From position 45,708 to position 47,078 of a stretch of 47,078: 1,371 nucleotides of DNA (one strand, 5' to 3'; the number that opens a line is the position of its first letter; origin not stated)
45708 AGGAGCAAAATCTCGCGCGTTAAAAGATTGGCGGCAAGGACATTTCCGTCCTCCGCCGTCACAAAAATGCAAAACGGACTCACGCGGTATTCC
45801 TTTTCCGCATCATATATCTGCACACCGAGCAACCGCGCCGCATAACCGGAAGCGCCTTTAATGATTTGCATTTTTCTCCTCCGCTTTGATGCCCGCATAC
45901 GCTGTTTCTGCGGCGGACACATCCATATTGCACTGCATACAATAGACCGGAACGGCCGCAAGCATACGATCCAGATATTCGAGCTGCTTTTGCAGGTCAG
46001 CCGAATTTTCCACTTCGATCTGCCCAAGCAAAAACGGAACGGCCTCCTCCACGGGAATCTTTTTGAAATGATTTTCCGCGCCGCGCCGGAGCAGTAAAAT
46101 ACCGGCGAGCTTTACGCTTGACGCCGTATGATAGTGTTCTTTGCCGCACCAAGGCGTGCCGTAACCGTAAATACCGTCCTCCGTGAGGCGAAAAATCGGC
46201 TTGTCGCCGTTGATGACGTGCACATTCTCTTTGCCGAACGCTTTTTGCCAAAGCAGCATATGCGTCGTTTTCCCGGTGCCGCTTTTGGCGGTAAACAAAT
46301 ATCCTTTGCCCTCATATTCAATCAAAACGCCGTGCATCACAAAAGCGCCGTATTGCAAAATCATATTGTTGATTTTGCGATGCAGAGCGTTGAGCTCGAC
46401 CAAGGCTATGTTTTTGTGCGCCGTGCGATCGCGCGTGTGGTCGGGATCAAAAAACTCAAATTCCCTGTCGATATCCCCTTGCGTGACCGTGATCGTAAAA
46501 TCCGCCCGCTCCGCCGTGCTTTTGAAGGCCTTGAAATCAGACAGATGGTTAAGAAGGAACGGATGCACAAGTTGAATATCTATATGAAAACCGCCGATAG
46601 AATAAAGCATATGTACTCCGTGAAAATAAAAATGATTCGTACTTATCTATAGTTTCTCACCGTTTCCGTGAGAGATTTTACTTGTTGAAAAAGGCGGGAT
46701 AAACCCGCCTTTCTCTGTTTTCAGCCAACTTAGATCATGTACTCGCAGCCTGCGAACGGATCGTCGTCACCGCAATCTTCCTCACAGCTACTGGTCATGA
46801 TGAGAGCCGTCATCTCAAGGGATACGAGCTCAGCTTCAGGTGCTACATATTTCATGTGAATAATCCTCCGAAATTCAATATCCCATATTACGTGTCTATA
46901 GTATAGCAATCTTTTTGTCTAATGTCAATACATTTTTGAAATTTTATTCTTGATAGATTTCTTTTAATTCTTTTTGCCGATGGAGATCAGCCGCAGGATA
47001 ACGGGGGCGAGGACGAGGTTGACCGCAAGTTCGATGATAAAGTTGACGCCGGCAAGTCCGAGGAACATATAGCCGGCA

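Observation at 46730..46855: Unannotated 41-aa precursor candidate with a hydrophobic/acidic leader and a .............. core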

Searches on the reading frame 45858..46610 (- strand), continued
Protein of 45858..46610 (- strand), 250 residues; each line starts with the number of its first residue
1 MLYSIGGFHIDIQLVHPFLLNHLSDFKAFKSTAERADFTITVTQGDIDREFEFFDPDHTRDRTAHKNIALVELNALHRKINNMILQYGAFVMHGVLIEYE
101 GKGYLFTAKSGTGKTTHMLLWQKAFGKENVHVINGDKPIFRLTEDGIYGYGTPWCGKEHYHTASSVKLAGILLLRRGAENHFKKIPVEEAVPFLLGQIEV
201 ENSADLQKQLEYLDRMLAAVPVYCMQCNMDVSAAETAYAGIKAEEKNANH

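Call 44: fold_search(model_id=the predicted structure, library=pdb)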
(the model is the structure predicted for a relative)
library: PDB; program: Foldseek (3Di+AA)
matches with E <= 10: 373; with E <= 0.001: 57
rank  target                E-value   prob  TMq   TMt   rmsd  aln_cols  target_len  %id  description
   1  1kkm_A                5.9e-07  1.00  0.35  0.47   6.6       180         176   17  L.casei HprK/P in complex with B.subtilis P-Ser-HPr (released 2002-08-28)
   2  1kkl_B                7.6e-07  1.00  0.35  0.50   5.8       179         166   16  L.casei HprK/P in complex with B.subtilis HPr (released 2002-08-28)
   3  1kkl_C                1.1e-06  1.00  0.30  0.42  11.8       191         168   18  L.casei HprK/P in complex with B.subtilis HPr (released 2002-08-28)
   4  1kkm_B                1.2e-06  1.00  0.30  0.41  12.1       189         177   19  L.casei HprK/P in complex with B.subtilis P-Ser-HPr (released 2002-08-28)
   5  1kkl_A                1.3e-06  1.00  0.29  0.42  11.9       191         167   17  L.casei HprK/P in complex with B.subtilis HPr (released 2002-08-28)
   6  1kkm_C                2.6e-06  1.00  0.35  0.47   6.6       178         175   17  L.casei HprK/P in complex with B.subtilis P-Ser-HPr (released 2002-08-28)
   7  1jb1                  3.1e-06  1.00  0.35  0.52   7.4       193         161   18  Lactobacillus casei HprK/P Bound to Phosphate (released 2001-08-08)
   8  2qmh_H                7.3e-06  1.00  0.34  0.45   8.6       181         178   19  structure of V267F mutant HprK/P (released 2007-09-18)
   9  2qmh_J                7.8e-06  1.00  0.34  0.45   8.4       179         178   18  structure of V267F mutant HprK/P (released 2007-09-18)
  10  2qmh_B                8.8e-06  1.00  0.34  0.45   7.6       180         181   17  structure of V267F mutant HprK/P (released 2007-09-18)
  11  6asn                  9.3e-06  1.00  0.40  0.21   8.7       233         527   14  E. coli phosphoenolpyruvate carboxykinase K212I F216V mutant bound to methanesulfonate (released 2018-08-29)
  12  6com                  9.3e-06  1.00  0.35  0.18   9.0       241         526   14  2.3A crystal structure of E. coli phosphoenolpyruvate carboxykinase mutant Asp269Asn (released 2018-04-04)
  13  2qmh_A                1.7e-05  1.00  0.34  0.50   6.6       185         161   17  structure of V267F mutant HprK/P (released 2007-09-18)
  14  1knx_F                1.7e-05  1.00  0.29  0.24  17.0       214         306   15  HPr kinase/phosphatase from Mycoplasma pneumoniae (released 2002-12-31)
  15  2pc9_D                2.8e-05  1.00  0.37  0.20   8.8       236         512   14  Crystal Structure Of ATP-Dependent Phosphoenolpyruvate Carboxykinase From Thermus thermophilus HB8 (released 2007-10-02)
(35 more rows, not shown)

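Call 52: search_protein_families(library=pfam, proteins=[L014:71-3376:+, window:45858-46610:-], max_evalue=1)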
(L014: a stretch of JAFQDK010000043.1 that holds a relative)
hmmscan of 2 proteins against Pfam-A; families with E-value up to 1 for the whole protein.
L014:71-3376:+ (1101 aa): 2 families
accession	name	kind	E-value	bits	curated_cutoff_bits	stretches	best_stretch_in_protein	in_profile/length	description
PF05207.18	Zn_ribbon_CSL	-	0.2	11.8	29.2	1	754-769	13-28/55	CSL zinc finger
PF08271.17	Zn_Ribbon_TF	-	0.34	10.9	29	0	590-604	16-30/43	TFIIB zinc-binding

window:45858-46610:- (250 aa): 3 families
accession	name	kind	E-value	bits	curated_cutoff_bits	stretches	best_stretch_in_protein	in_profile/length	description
PF07475.17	Hpr_kinase_C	-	0.064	13.2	33.3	1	91-116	8-33/171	HPr Serine kinase C-terminal domain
PF00342.24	PGI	-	0.077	12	22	1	179-233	250-307/486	Phosphoglucose isomerase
PF00485.24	PRK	-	0.13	12.5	22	1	107-134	5-32/196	Phosphoribulokinase / Uridine kinase family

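Call 54: search_protein_families(library=ncbifam, proteins=[L078:4066-4773:+, L042:5893-7050:+, L086:8001-8705:+, L086:8971-9447:+, L086:8721-8987:+, L013:1565-2293:+, L084:6626-7981:+, L013:2302-3651:+], max_evalue=0.1)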
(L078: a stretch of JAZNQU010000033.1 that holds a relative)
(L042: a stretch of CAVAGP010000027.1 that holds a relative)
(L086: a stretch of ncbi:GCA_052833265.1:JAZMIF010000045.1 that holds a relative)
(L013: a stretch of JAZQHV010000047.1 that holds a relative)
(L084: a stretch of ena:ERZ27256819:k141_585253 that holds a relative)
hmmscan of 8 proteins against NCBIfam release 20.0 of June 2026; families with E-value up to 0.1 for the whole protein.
L078:4066-4773:+ (235 aa): 4 families
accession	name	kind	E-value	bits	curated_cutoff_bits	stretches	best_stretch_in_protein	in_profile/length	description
TIGR04355.1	HprK_rel_B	hypoth_equivalog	1.6e-05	24.2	200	1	79-112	143-176/351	HprK-related kinase B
TIGR00679.1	hpr-ser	equivalog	0.016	14.5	240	1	65-106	116-157/300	HPr(Ser) kinase/phosphatase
TIGR04249.1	SCM_chp_ScmC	equivalog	0.044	13.1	125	1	81-118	126-167/292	SynChlorMet cassette protein ScmC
TIGR04352.1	HprK_rel_A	equivalog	0.048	12.8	200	0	70-107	86-123/280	HprK-related kinase A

L042:5893-7050:+ (385 aa): 5 families
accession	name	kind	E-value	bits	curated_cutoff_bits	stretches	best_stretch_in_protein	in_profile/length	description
TIGR04249.1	SCM_chp_ScmC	equivalog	1.6e-06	27.7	125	1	85-227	121-267/292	SynChlorMet cassette protein ScmC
TIGR02227.1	sigpep_I_bact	equivalog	4.8e-06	26.5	47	1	257-327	23-98/162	signal peptidase I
TIGR02228.1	sigpep_I_arch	equivalog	9.4e-06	25.6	51.85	1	253-322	35-105/158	signal peptidase I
TIGR00679.1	hpr-ser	equivalog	7.5e-05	22.1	240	1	79-115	123-157/300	HPr(Ser) kinase/phosphatase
NF007621.2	PRK10276.1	subfamily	0.0004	20.4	110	1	253-335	28-112/115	translesion error-prone DNA polymerase V autoproteolytic subunit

L086:8001-8705:+ (234 aa): 3 families
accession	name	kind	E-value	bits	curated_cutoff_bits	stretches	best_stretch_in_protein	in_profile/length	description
TIGR04249.1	SCM_chp_ScmC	equivalog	2.7e-09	36.8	125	1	78-188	122-236/292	SynChlorMet cassette protein ScmC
TIGR04352.1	HprK_rel_A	equivalog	0.064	12.4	200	1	82-108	97-123/280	HprK-related kinase A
TIGR04355.1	HprK_rel_B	hypoth_equivalog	0.094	11.8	200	0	80-109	143-172/351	HprK-related kinase B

L086:8971-9447:+ (158 aa): 3 families
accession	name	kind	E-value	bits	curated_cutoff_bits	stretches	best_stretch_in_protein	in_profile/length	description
TIGR02228.1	sigpep_I_arch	equivalog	6.3e-06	26.1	51.85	1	23-106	28-116/158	signal peptidase I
NF046067.1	SigPepSipWBacil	equivalog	6.6e-05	22.6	190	1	35-88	47-101/189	signal peptidase I SipW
TIGR02227.1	sigpep_I_bact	equivalog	0.0018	18.1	47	1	32-97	26-93/162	signal peptidase I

L086:8721-8987:+ (88 aa): 6 families
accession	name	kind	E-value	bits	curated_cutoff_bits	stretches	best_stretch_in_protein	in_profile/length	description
NF033530.1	lasso_PqqD_Strm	exception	1.1e-11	44.8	70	1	33-85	25-77/78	lasso peptide biosynthesis PqqD family chaperone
NF033536.1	lasso_PqqD_Bac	exception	2.2e-07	30.9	80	1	4-85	9-85/88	lasso peptide biosynthesis PqqD family chaperone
TIGR04302.1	geo_PqqD_fam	equivalog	4.9e-05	23.7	100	1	30-81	45-95/102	GeoRSP system PqqD family peptide chaperone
TIGR03859.1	PQQ_PqqD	equivalog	6.1e-05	22.8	46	1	30-86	25-80/81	pyrroloquinoline quinone biosynthesis peptide chaperone PqqD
NF002535.0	PRK02079.1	equivalog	0.0032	17.2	101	1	29-80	33-83/92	pyrroloquinoline quinone biosynthesis peptide chaperone PqqD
TIGR04248.1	SCM_PqqD_rel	equivalog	0.021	15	100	1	33-80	28-75/84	SynChlorMet cassette protein ScmD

L013:1565-2293:+ (242 aa): 3 families
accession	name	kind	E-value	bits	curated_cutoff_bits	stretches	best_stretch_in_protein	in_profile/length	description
TIGR04249.1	SCM_chp_ScmC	equivalog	0.0002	20.8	125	1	61-114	107-155/292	SynChlorMet cassette protein ScmC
NF033783.1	coreg_MerD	equivalog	0.031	14.7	170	1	155-214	39-94/121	mercury resistance co-regulator MerD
TIGR04352.1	HprK_rel_A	equivalog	0.063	12.4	200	0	83-111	95-123/280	HprK-related kinase A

L084:6626-7981:+ (451 aa): 60 families (the best 25 are shown)
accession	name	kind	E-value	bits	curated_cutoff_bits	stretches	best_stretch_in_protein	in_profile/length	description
TIGR04463.1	rSAM_vs_C_rich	equivalog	2e-32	112.5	525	1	37-410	8-392/438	TIGR04463 family radical SAM/SPASM RiPP maturase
NF038107.1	rSAM_NF038107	equivalog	2.3e-30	105.8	600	1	36-408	12-396/444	Cys-every-fifth radical SAM/SPASM peptide maturase CefB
TIGR04334.1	rSAM_Clo7bot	equivalog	2.4e-28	99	600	1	112-284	91-265/440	radical SAM/SPASM domain Clo7bot peptide maturase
NF052473.1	rSAM_FlmE_OhkG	exception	4.4e-24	85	500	1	38-274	15-268/481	FlmE/OhkG family radical SAM/SPASM peptide maturase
TIGR04280.1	geopep_mat_rSAM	hypoth_equivalog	1.3e-23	83.7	400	1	39-271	17-247/428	geopeptide radical SAM maturase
NF047865.1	rSAM_PapB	equivalog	8.2e-22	77.9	340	1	111-409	3-313/330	PapB family radical SAM/SPASM ranthipeptide maturase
TIGR04115.1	rSAM_Cxxx_rpt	equivalog_domain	8.7e-17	61.6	350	1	114-282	5-184/359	radical SAM peptide maturase, CXXX-repeat target family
NF041298.1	rSAM_mat_DynA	equivalog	3.9e-15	55.7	450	1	118-284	8-177/356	dynobactin maturation radical SAM/SPASM protein DynA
TIGR03974.1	rSAM_six_Cys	equivalog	5.4e-15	55.2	425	1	106-272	92-265/451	thioether cross-link-forming SCIFF peptide maturase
TIGR04064.1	rSAM_nif11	equivalog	7.4e-15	54.6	518.7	1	75-256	50-227/459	nif11-like peptide radical SAM maturase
TIGR02668.1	moaA_archaeal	equivalog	2.8e-14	52.8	325.25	1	114-282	13-174/303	GTP 3',8-cyclase MoaA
NF040492.1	not_ScfB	exception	3.2e-13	49.4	855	1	117-285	101-277/450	ScfB-related radical SAM/SPASM orphan maturase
TIGR04250.1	SCM_rSAM_ScmE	equivalog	3.9e-13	49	400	1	115-295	7-178/358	SynChlorMet cassette radical SAM/SPASM protein ScmE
TIGR03977.1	rSAM_pair_HxsC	equivalog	1.3e-12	47.2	267.9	1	114-293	28-202/292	His-Xaa-Ser system radical SAM maturase HxsC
TIGR04068.1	rSAM_ocin_clost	equivalog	1.6e-12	47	500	1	112-255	85-234/462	Cys-rich peptide radical SAM maturase CcpM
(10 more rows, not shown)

L013:2302-3651:+ (449 aa): 57 families (the best 25 are shown)
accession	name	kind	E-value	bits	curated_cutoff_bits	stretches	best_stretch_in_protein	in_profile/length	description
TIGR04463.1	rSAM_vs_C_rich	equivalog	2e-37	129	525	1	35-408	6-391/438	TIGR04463 family radical SAM/SPASM RiPP maturase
TIGR04280.1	geopep_mat_rSAM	hypoth_equivalog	2.9e-32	112.2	400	1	38-407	16-388/428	geopeptide radical SAM maturase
TIGR04334.1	rSAM_Clo7bot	equivalog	1e-28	100.2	600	1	33-388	7-376/440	radical SAM/SPASM domain Clo7bot peptide maturase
NF052473.1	rSAM_FlmE_OhkG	exception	3.6e-28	98.5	500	1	45-278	32-274/481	FlmE/OhkG family radical SAM/SPASM peptide maturase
NF047865.1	rSAM_PapB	equivalog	4.2e-27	95.2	340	1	112-408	5-313/330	PapB family radical SAM/SPASM ranthipeptide maturase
NF038107.1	rSAM_NF038107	equivalog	3.6e-26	91.9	600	1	37-283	13-266/444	Cys-every-fifth radical SAM/SPASM peptide maturase CefB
TIGR04064.1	rSAM_nif11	equivalog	1.1e-18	67.3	518.7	1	102-255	70-227/459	nif11-like peptide radical SAM maturase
TIGR04115.1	rSAM_Cxxx_rpt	equivalog_domain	3.3e-17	63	350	1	110-282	2-185/359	radical SAM peptide maturase, CXXX-repeat target family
TIGR04068.1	rSAM_ocin_clost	equivalog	1.3e-15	57.3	500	2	32-254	2-234/462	Cys-rich peptide radical SAM maturase CcpM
NF041298.1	rSAM_mat_DynA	equivalog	2.9e-15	56.1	450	1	114-283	5-177/356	dynobactin maturation radical SAM/SPASM protein DynA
TIGR03974.1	rSAM_six_Cys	equivalog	2.1e-13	49.9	425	2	90-253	75-245/451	thioether cross-link-forming SCIFF peptide maturase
TIGR03906.1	quino_hemo_SAM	equivalog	5e-13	48.5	453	1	115-407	99-410/467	quinohemoprotein amine dehydrogenase maturation protein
TIGR04546.1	rSAM_ahbC_deAc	equivalog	1.3e-12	47.2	650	1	117-311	46-236/390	12,18-didecarboxysiroheme deacetylase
TIGR04347.1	pseudo_SAM_Halo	equivalog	5.7e-12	45.6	525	1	117-290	45-207/390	TIGR04347 family pseudo-SAM/SPASM protein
TIGR04051.1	rSAM_NirJ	equivalog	9.4e-12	44.5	515.45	1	119-283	11-166/354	heme d1 biosynthesis radical SAM protein NirJ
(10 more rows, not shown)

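Call 97: search_solved_structures(query=A1, max_evalue=1, show_alignments=5)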
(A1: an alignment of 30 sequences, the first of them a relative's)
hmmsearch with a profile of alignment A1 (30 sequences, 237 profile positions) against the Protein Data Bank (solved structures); distinct sequences matched with E-value up to 1: 6.
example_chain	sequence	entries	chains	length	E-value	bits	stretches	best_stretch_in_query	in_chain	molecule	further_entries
2p5t_B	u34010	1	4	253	0.14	14.9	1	97-129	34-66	PezT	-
6or5_A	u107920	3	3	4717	0.52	13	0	101-127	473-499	Midasin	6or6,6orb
1jb1_A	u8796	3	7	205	0.62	12.8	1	86-110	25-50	HPRK PROTEIN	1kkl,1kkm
2qmh_A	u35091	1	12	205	0.62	12.8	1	86-110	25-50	HPr kinase/phosphorylase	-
1ko7_A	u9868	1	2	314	0.74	12.5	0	84-110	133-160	Hpr kinase/phosphatase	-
1knx_A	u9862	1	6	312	0.89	12.3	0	86-109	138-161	Probable HPr(Ser) kinase/phosphatase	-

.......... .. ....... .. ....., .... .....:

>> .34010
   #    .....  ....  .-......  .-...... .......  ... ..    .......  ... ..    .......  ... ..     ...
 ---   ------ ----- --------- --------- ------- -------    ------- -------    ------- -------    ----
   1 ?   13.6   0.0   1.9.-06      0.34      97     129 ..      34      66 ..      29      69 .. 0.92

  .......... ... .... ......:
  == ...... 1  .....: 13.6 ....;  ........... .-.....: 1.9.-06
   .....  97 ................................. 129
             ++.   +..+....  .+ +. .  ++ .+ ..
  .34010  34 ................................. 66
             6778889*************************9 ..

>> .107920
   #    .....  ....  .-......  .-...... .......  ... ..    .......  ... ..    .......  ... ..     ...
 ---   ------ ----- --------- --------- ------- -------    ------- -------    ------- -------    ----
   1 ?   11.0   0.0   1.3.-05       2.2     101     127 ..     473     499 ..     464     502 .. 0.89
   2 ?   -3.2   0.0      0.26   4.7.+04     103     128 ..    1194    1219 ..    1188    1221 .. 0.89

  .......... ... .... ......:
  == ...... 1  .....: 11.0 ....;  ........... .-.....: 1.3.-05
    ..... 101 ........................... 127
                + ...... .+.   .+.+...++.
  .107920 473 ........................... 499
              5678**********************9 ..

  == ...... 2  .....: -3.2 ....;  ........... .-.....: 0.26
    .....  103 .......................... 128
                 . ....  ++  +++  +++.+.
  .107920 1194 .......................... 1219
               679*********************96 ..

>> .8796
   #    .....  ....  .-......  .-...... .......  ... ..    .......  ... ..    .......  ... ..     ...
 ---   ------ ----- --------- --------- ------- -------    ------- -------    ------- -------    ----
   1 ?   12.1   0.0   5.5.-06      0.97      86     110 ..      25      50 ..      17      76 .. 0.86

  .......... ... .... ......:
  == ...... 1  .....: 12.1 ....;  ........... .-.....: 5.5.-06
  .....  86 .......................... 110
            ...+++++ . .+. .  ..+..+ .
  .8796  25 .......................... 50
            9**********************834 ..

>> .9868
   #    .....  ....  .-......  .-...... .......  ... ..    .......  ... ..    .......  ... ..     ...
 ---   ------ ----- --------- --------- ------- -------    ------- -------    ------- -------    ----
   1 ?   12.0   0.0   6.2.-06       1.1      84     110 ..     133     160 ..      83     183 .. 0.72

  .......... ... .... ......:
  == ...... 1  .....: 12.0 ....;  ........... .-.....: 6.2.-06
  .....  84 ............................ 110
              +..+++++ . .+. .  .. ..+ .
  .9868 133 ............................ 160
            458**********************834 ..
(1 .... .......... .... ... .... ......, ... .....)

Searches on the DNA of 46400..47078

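Call 72: search_rna_families(source=window, start=46400, end=47078, threshold=evalue, max_evalue=1)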
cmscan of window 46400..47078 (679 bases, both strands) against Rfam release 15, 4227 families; matches with E-value up to 1: 3.
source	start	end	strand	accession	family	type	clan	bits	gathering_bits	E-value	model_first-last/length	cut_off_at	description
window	46686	46789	-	RF00370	sroD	Gene; sRNA;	-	22.7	50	0.053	1-86/86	no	sroD RNA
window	46689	46713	+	RF00617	cHP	Cis-reg;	CL00129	19.6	40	0.24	17-39/45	no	Flavivirus capsid hairpin cHP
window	46685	46817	-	RF00166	PrrB_RsmZ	Gene; sRNA;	CL00106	14.3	44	0.75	1-133/133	no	PrrB/RsmZ RNA family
